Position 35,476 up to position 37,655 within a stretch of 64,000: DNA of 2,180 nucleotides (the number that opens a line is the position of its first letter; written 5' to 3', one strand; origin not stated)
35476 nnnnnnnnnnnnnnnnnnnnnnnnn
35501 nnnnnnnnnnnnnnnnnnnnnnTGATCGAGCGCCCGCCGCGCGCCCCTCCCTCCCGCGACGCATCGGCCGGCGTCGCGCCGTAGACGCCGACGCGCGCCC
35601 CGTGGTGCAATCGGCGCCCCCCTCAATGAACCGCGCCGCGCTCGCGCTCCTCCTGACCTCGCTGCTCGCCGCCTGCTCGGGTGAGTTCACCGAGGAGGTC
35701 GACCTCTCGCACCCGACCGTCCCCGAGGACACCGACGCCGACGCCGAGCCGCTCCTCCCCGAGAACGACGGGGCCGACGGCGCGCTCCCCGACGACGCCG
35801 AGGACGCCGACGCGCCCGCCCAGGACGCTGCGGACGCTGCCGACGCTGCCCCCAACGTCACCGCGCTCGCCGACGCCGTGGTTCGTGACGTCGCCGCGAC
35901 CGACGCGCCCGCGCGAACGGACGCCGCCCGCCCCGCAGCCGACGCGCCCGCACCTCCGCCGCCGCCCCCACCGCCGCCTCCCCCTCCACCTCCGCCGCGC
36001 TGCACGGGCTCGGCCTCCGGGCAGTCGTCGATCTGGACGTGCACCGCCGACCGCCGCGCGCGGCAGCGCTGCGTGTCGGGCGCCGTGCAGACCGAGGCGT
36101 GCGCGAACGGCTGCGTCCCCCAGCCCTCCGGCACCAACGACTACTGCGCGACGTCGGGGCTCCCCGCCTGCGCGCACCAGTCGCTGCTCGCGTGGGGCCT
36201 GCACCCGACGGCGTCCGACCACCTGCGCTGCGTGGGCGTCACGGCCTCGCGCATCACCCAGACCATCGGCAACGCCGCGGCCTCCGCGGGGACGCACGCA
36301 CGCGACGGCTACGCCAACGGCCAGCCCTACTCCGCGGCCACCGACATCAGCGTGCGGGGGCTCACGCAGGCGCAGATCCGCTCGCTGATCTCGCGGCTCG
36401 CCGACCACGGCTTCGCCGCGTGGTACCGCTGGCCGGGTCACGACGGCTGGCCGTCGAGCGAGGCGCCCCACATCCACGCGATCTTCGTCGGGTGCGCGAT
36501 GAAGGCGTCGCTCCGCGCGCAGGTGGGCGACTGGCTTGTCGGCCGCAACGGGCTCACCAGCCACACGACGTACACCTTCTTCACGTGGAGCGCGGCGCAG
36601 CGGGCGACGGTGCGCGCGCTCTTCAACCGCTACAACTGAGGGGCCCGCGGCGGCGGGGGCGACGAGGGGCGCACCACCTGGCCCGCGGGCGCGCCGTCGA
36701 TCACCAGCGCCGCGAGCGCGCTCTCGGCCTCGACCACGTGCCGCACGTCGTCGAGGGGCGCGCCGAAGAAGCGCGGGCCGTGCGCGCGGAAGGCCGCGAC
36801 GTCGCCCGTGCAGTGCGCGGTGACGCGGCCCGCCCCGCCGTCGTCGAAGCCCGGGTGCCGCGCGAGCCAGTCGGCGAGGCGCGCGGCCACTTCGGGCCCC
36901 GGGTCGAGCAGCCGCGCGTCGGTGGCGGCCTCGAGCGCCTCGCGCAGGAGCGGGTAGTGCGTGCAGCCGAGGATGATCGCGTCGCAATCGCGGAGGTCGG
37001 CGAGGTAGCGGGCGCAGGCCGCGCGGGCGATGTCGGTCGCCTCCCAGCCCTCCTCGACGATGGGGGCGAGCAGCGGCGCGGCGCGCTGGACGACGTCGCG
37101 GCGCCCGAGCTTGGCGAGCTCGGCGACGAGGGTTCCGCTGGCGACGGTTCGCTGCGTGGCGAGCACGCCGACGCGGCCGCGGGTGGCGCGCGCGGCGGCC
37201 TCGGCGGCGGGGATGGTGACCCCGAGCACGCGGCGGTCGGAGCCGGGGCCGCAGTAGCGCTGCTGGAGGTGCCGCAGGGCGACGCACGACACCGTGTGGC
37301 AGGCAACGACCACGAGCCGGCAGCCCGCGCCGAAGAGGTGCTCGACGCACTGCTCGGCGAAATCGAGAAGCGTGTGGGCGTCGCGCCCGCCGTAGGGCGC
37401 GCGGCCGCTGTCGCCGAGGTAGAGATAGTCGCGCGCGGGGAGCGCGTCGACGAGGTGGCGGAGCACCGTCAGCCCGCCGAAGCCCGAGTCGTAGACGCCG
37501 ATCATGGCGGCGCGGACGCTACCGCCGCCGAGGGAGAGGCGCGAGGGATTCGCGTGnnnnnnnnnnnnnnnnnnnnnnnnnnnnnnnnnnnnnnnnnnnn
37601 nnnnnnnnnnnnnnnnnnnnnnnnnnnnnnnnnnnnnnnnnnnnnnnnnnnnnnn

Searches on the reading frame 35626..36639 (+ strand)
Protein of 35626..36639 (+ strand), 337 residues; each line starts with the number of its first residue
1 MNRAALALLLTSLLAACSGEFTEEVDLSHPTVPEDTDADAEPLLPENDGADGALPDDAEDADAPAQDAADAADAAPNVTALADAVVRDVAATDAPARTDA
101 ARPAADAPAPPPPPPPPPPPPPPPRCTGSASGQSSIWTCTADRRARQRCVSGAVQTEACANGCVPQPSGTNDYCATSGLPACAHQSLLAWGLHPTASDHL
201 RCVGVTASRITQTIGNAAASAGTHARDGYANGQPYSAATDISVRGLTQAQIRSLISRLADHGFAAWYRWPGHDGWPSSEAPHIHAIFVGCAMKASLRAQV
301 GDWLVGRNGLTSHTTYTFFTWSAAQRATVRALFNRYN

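Call 7: search_protein_families(library=ncbifam, proteins=[window:35626-36639:+], max_evalue=10)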
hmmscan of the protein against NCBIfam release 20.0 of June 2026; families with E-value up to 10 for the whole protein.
window:35626-36639:+ (337 aa): 1 family
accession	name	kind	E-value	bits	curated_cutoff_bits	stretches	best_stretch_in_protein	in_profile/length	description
NF033847.1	MCP_Sipho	equivalog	3.4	6.7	75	1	50-114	75-136/549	major capsid protein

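Call 8: search_protein_families(library=pfam, proteins=[window:35626-36639:+], max_evalue=10)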
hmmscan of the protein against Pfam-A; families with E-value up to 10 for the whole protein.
window:35626-36639:+ (337 aa): 3 families
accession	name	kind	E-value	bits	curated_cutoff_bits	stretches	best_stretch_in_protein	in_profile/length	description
PF05308.16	Mito_fiss_reg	-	0.0044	17.7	26.3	1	94-148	157-212/244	Mitochondrial fission regulator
PF16101.10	PRIMA1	-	0.097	12.9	38.6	1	109-136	60-87/158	Proline-rich membrane anchor 1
PF22812.1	CR_prot_dom_plant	-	5.5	7.9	34.1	0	110-128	3-21/71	Plant cysteine-rich protein domain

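Call 10: find_encoding_contigs(protein=window:35626-36639:+, flank=3000, max_places=6)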
Protein window:35626-36639:+ (337 aa): no gene with exactly this product is on record in the collection.

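Call 11: find_homologous_proteins(query=window:35626-36639:+)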
Query window:35626-36639:+ (337 aa): 392 proteins with E <= 0.001 among 8000 candidates; the best 120 are listed.
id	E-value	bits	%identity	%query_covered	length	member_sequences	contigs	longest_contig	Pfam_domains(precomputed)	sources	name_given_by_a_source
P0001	1.8e-137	476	72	64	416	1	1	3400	-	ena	-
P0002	1.1e-126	441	62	100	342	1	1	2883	-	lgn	-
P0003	4.4e-126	439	71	64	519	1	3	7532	-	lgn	-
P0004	9.8e-126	438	65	95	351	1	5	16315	-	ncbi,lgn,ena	-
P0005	2.3e-125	436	63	100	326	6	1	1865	-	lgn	-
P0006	2.7e-125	436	64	96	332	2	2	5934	-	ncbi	-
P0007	2.8e-123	429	63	100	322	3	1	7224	-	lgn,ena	-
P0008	1.8e-122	427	62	99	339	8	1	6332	-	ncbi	-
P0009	9.4e-122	424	50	100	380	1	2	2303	-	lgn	-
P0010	1.4e-121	424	50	98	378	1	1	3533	-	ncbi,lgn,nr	ncbi:MAG: hypothetical protein JWM10_4564 [Myxococcaceae bacterium]|nr:hypothetical protein [Myxococ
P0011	3.8e-121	422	75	64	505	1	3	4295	-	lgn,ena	-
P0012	4.2e-121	422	67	64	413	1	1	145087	-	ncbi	ncbi:MAG: hypothetical protein U0325_18325 [Polyangiales bacterium]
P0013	6.5e-121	422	54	97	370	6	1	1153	-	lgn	-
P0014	4.5e-120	419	72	64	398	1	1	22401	-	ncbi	ncbi:MAG: hypothetical protein R3A52_31765 [Polyangiales bacterium]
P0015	2.1e-119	417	54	98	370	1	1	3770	-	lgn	-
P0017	8.8e-115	402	64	93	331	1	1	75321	-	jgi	-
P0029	5.1e-101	356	53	100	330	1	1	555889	-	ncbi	-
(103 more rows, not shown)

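Call 12: find_encoding_contigs(protein=P0004, flank=3000, max_places=3)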
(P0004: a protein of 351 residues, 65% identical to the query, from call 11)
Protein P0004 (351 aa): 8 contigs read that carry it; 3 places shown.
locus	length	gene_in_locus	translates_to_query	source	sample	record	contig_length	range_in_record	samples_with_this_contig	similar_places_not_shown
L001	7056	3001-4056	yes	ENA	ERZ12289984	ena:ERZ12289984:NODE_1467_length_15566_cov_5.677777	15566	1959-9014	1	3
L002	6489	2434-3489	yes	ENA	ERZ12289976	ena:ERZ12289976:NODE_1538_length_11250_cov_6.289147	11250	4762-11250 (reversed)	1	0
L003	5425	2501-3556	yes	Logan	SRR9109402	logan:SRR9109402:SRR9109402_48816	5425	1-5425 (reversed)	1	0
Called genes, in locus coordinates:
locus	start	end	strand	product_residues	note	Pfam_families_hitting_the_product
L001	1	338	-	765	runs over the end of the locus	?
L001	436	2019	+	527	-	PF01129:ART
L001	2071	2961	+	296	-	PF00165:HTH_AraC (faint), PF12833:HTH_18, PF06445:GyrI-like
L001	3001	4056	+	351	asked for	-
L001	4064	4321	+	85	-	-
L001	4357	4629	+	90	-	-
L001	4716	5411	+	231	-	PF00072:Response_reg, PF00486:Trans_reg_C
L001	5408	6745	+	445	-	PF00672:HAMP, PF00512:HisKA, PF02518:HATPase_c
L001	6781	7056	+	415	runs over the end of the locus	PF25917:BSH_RND, PF25944:Beta-barrel_RND (faint), PF25954:Beta-barrel_RND_2, PF25990:Beta-barrel_YknX (weak), PF25989:YknX_C (weak)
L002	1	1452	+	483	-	?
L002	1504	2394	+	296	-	PF00165:HTH_AraC (faint), PF12833:HTH_18, PF06445:GyrI-like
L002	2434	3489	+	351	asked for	-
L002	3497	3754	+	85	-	-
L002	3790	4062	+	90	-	-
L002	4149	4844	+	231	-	PF00072:Response_reg, PF00486:Trans_reg_C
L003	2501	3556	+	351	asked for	-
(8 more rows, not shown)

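Call 13: find_encoding_contigs(protein=P0012, flank=3000, max_places=2)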
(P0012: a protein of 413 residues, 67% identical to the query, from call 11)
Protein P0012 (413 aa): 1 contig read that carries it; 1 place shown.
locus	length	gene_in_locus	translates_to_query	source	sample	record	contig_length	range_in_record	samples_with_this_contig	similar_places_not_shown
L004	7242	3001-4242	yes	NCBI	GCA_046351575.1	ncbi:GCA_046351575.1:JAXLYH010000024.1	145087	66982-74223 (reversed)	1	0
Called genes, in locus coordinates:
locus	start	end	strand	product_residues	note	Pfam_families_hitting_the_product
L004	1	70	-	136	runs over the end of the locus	PF04134:DCC1-like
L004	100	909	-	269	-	-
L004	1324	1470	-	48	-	-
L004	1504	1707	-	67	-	-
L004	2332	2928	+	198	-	-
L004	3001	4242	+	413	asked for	-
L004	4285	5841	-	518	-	PF00512:HisKA, PF13581:HATPase_c_2 (weak), PF02518:HATPase_c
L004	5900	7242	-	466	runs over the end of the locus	PF00501:AMP-binding, PF13193:AMP-binding_C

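Call 14: find_encoding_contigs(protein=P0017, flank=3000, max_places=2)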
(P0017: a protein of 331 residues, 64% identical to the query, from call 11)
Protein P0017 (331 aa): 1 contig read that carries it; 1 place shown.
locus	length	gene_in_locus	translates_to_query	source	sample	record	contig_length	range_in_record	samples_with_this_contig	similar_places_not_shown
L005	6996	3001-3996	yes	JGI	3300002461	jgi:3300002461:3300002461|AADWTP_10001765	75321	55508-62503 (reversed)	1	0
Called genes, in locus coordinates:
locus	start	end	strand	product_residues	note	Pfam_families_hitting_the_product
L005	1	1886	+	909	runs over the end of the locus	PF00311:PEPcase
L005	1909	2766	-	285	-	PF03741:TerC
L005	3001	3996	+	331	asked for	-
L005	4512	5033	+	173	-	PF05198:IF3_N, PF00707:IF3_C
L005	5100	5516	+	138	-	-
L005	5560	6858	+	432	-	PF02985:HEAT (faint), PF13646:HEAT_2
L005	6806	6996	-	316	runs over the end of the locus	PF00413:Peptidase_M10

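Call 15: find_encoding_contigs(protein=P0029, flank=3000, max_places=2)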
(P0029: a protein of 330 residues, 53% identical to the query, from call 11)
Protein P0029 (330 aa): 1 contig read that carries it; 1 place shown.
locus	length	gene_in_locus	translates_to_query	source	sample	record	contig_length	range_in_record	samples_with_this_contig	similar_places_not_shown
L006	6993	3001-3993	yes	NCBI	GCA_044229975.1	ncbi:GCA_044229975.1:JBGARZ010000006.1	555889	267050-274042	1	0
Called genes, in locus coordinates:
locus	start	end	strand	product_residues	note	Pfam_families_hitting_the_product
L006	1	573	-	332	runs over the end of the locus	PF02653:BPD_transp_2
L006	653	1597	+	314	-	-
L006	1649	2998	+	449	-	PF00158:Sigma54_activat (faint), PF05496:RuvB_N, PF13191:AAA_16 (weak), PF00004:AAA, PF07728:AAA_5 (weak), PF13173:AAA_14 (weak), PF16193:AAA_assoc_2, PF12002:MgsA_C, +3 more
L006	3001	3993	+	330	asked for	-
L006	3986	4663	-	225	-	PF01323:DSBA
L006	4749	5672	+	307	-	-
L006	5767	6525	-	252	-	PF02353:CMAS (weak), PF13489:Methyltransf_23, PF01209:Ubie_methyltran (weak), PF13847:Methyltransf_31, PF08241:Methyltransf_11, PF08242:Methyltransf_12, PF13649:Methyltransf_25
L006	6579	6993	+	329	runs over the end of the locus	PF04055:Radical_SAM, PF06968:BATS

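Call 76: search_solved_structures(query=window:35626-36639:+, max_evalue=1)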
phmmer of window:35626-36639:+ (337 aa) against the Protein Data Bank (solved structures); distinct sequences matched with E-value up to 1: 14.
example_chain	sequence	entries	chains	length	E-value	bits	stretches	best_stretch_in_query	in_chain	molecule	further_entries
6c14_A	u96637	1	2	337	0.013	17.8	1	97-123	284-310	Protocadherin-15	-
6c13_A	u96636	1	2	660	0.028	16.8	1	98-123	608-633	Protocadherin-15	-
9jeq_R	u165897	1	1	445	0.037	16.4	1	97-129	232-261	Histamine H3 receptor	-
8yuu_R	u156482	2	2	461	0.038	16.3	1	97-129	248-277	Histamine H3 receptor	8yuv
2c1c_A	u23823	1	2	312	0.067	15.5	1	202-292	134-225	CARBOXYPEPTIDASE B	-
7f61_A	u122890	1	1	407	0.078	15.3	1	97-129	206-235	Histamine H3 receptor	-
8yn5_R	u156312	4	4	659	0.082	15.2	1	97-129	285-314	Histamine H3 receptor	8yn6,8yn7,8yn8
3io4_A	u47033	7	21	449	0.095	15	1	107-127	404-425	Maltose-binding periplasmic protein,Huntingtin fusion protein | Maltose-binding periplasmic protein, HUNTINGTIN FUSION PROTEIN | Maltose-binding protein, huntin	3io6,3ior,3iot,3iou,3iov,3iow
9mpr_G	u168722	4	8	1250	0.22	13.8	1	109-163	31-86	Deubiquitinating protein VCPIP1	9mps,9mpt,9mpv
9dil_C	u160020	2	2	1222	0.32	13.3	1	110-163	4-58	Deubiquitinating protein VCPIP1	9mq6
9f5x_2H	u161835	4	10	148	0.48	12.7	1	104-121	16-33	Cox6b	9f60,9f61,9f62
7a23_A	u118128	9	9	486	0.52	12.6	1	102-123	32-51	51kDa | NADH dehydrogenase [ubiquinone] flavoprotein 1, mitochondrial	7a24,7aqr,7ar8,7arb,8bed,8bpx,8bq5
8fy5_C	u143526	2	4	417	0.52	12.6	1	80-125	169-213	Lysosome-associated membrane glycoprotein 1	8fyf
9f5x_B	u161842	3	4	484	0.7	12.2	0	101-122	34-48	NADH dehydrogenase [ubiquinone] flavoprotein 1, mitochondrial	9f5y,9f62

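Call 84: predict_structure(alignment_id=A2)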
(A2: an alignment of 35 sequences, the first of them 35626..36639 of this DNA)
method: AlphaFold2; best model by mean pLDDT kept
length: 337 residues; sequences in the alignment: 35
mean_pLDDT: 74.1   pTM: 0.56
mean pLDDT of the five models: 74.1, 73.8, 72.0, 71.9, 71.5
residues with pLDDT >= 90: 118; 70-90: 89; 50-70: 61; < 50: 69
segments of 3 or more residues with pLDDT < 50: 1-4, 16-22, 52-106
pLDDT, mean of each block of 10 residues (from residue 1): 48 48 50 57 62 47 43 45 46 41 52 85 66 79 88 86 86 81 75 91 92 64 84 91 96 97 93 75 95 94 93 90 95 92
secondary structure, 60 per line:
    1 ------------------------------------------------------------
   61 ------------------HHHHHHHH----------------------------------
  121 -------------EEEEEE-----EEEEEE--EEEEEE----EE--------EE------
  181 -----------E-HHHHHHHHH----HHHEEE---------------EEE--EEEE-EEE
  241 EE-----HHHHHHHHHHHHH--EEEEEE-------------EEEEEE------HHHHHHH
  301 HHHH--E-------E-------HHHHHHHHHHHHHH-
elements in order: H79-86 E134-139 E145-150 E153-158 H194-202 E210-212 E228-230 E233-236 E238-242 H248-260 E263-268 E282-287 H294-304 H323-336

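Call 86: fold_search(model_id=the predicted structure, library=pdb)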
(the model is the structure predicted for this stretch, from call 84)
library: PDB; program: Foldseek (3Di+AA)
matches with E <= 10: 29; with E <= 0.001: 0
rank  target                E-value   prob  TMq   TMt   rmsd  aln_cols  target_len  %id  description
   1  5hbf_B                1.4e+00  0.35  0.11  0.09   3.0        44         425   18  Crystal structure of human full-length chitotriosidase (CHIT1) (released 2016-05-04)
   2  4oxd_B                1.5e+00  0.06  0.19  0.30  13.5       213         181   15  Structure of the LdcB LD-carboxypeptidase reveals the molecular basis of peptidoglycan recognition (released 2014-05-21)
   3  5hbf_A                1.7e+00  0.23  0.12  0.09   5.8        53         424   17  Crystal structure of human full-length chitotriosidase (CHIT1) (released 2016-05-04)
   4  6trm_MODEL_1_A        2.1e+00  0.41  0.12  0.52   2.6        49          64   22  Solution structure of the antifungal protein PAFC (released 2020-10-28)
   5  4ox5                  3.2e+00  0.04  0.17  0.27  13.0       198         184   15  Structure of the LdcB LD-carboxypeptidase reveals the molecular basis of peptidoglycan recognition (released 2014-05-21)
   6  1nkw_E                3.4e+00  0.01  0.11  0.17  16.6       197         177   12  Crystal Structure Of The Large Ribosomal Subunit From Deinococcus Radiodurans (released 2003-02-11)
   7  5hu3_A                4.3e+00  0.01  0.09  0.10  11.8        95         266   16  Drosophila CaMKII-D136N in complex with a phosphorylated fragment of the Eag potassium channel and Mg2+/ADP (released 2017-02-01)
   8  6yhs_E                4.6e+00  0.01  0.10  0.18  18.4       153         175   17  Acinetobacter baumannii ribosome-amikacin complex - 50S subunit (released 2020-09-16)
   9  1tuc                  4.9e+00  0.06  0.08  0.31   6.5        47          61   11  ALPHA-SPECTRIN SRC HOMOLOGY 3 DOMAIN, CIRCULAR PERMUTANT, CUT AT S19-P20 (released 1996-08-01)
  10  6af2_C                4.9e+00  0.02  0.11  0.22  11.2       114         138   14  Crystal structure of N-terminus deletion mutant of Mycobacterium avium diadenosine 5',5'''-P1,P4-tetraphosphate phosph (released 2019-08-14)
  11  6so0_MODEL_1_A        5.2e+00  0.07  0.08  0.34   2.9        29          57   21  NMR solution structure of the family 14 carbohydrate binding module (CBM14) from human chitotriosidase (released 2020-01-15)
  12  5wdt_G                5.2e+00  0.01  0.10  0.16  17.8       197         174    8  70S ribosome-EF-Tu H84A complex with GppNHp (released 2018-04-25)
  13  4dav_A                5.9e+00  0.06  0.07  0.10   9.6        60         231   15  The structure of Pyrococcus Furiosus SfsA in complex with DNA (released 2014-10-01)
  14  6ywe_L                5.9e+00  0.02  0.11  0.17   7.7        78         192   12  The structure of the mitoribosome from Neurospora crassa in the P/E tRNA bound state (released 2020-11-11)
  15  7bae                  6.6e+00  0.08  0.08  0.37   6.4        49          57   16  Crystal structure of PAFB (released 2021-03-17)
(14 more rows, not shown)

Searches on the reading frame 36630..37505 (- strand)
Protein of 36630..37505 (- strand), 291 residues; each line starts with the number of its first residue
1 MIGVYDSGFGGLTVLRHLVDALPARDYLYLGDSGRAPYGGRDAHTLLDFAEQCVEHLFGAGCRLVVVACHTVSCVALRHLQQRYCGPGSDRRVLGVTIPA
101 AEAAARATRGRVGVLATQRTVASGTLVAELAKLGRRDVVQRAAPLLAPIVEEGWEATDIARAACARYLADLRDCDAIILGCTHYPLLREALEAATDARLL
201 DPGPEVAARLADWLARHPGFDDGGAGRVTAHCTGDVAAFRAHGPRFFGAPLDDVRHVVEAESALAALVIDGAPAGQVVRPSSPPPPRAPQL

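Call 17: find_homologous_proteins(query=window:36630-37505:-, max_evalue=1e-60)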
Query window:36630-37505:- (291 aa): 837 proteins with E <= 1e-60 among 8000 candidates; the best 120 are listed.
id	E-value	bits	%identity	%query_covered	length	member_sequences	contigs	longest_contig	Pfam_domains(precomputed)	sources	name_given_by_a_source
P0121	4.0e-186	635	99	100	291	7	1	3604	PF01177.28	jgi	-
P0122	3.7e-167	573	91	98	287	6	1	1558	PF01177.28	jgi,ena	-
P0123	7.8e-166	569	90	98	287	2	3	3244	PF01177.28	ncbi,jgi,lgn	jgi:glutamate racemase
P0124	5.1e-164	563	86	98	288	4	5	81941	PF01177.28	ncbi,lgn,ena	-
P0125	5.6e-164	563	89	98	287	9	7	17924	PF01177.28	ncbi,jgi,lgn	jgi:glutamate racemase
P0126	7.9e-162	556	84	96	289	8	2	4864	PF01177.28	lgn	-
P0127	9.8e-159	545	84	98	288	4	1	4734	PF01177.28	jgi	jgi:glutamate racemase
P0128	7.1e-157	539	85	98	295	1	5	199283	PF01177.28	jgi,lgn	jgi:glutamate racemase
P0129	1.3e-145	502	82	96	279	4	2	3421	PF01177.28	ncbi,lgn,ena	-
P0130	2.3e-145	502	83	96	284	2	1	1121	PF01177.28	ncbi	-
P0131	7.3e-139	480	80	96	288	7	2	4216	PF01177.28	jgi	-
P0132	2.0e-132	459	77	96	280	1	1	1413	PF01177.28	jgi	jgi:glutamate racemase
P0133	2.3e-132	459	75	96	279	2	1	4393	PF01177.28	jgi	jgi:glutamate racemase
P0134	2.4e-132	459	77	96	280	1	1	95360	PF01177.28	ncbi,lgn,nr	ncbi:MAG: glutamate racemase [Deltaproteobacteria bacterium]|nr:glutamate racemase [Deltaproteobacte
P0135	8.3e-118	411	68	97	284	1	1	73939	PF01177.28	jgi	jgi:glutamate racemase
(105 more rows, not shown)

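Call 19: find_encoding_contigs(protein=P0121, flank=5000, max_places=3)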
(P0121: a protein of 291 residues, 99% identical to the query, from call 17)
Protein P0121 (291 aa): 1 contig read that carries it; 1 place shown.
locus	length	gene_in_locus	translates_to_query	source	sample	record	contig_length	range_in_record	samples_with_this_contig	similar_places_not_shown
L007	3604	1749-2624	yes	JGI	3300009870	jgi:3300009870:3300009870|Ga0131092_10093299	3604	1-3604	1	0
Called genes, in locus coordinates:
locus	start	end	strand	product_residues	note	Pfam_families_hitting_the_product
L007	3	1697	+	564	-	?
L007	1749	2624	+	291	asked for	PF01177:Asp_Glu_race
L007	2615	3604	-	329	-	?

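Call 20: find_encoding_contigs(protein=P0125, flank=5000, max_places=4)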
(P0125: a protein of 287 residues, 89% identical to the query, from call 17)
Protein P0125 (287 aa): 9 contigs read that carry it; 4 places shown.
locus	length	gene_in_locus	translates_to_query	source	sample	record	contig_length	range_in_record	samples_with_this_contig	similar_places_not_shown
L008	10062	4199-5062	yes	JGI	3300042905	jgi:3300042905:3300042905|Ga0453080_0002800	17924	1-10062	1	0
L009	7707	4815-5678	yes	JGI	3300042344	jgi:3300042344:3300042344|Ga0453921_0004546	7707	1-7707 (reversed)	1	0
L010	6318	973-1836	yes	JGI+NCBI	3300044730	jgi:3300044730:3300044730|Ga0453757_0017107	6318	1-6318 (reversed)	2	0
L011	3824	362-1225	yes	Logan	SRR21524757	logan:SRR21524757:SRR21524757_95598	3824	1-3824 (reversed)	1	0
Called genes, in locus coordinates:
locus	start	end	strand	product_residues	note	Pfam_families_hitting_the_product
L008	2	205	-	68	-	?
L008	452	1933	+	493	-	-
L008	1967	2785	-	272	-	PF06966:DUF1295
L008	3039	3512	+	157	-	-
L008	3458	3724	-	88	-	-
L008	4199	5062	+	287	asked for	PF01177:Asp_Glu_race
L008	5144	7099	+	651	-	PF01053:Cys_Met_Meta_PP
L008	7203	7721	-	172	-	PF00072:Response_reg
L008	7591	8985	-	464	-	PF00989:PAS, PF13426:PAS_9 (weak), PF08447:PAS_3, PF00989:PAS (weak), PF13188:PAS_8, PF00989:PAS, PF13426:PAS_9, PF08447:PAS_3, +3 more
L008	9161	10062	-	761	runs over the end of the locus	-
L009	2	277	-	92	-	?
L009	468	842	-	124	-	-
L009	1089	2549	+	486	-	-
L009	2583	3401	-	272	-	PF06966:DUF1295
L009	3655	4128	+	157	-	-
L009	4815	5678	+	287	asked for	PF01177:Asp_Glu_race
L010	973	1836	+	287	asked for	PF01177:Asp_Glu_race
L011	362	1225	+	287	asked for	PF01177:Asp_Glu_race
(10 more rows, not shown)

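Call 21: find_encoding_contigs(protein=P0124, flank=5000, max_places=3)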
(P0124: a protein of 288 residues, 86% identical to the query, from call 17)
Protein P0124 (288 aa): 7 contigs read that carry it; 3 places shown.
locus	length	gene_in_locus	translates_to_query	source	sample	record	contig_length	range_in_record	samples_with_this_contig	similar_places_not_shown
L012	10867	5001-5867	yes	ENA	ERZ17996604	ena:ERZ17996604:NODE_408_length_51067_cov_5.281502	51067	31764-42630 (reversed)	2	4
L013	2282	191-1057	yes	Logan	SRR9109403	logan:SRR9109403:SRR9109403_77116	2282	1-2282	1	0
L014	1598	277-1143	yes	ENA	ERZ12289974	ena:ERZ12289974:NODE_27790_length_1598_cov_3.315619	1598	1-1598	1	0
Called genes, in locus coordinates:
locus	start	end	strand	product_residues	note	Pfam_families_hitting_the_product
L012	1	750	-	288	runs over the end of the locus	-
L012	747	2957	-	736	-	-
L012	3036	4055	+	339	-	-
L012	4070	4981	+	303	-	PF00561:Abhydrolase_1, PF12146:Hydrolase_4 (faint), PF12697:Abhydrolase_6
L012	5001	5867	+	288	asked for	PF01177:Asp_Glu_race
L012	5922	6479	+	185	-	PF05685:Uma2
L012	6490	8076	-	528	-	-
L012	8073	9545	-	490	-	-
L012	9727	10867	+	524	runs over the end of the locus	-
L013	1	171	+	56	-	?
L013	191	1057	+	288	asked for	PF01177:Asp_Glu_race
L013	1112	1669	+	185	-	PF05685:Uma2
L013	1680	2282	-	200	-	?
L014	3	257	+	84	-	?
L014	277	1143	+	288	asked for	PF01177:Asp_Glu_race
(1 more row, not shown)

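Call 22: find_encoding_contigs(protein=P0128, flank=5000, max_places=3)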
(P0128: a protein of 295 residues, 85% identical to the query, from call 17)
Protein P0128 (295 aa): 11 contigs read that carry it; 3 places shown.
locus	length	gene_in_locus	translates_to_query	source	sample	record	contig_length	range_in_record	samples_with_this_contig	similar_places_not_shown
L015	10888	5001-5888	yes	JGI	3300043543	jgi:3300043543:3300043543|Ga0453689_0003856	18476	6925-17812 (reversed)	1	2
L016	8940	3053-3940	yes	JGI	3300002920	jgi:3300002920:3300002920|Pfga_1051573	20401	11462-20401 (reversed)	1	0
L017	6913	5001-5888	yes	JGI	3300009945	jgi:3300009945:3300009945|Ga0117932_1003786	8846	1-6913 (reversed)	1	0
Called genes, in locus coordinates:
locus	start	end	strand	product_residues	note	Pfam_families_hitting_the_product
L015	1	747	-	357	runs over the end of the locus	PF12889:DUF3829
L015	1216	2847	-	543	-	PF00171:Aldedh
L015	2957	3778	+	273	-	PF02673:BacA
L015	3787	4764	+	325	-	-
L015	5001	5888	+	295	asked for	PF01177:Asp_Glu_race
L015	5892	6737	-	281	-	PF00459:Inositol_P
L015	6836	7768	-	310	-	PF00126:HTH_1, PF03466:LysR_substrate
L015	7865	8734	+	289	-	PF00291:PALP (weak), PF01370:Epimerase (weak), PF05368:NmrA, PF13460:NAD_binding_10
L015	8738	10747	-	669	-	PF19077:Big_13 (faint), PF13750:Big_3_3 (faint)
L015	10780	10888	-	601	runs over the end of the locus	PF05580:Peptidase_S55 (weak)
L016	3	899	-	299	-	?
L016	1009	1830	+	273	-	PF02673:BacA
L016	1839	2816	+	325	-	-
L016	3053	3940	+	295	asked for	PF01177:Asp_Glu_race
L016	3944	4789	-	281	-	PF00459:Inositol_P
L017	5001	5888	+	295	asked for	PF01177:Asp_Glu_race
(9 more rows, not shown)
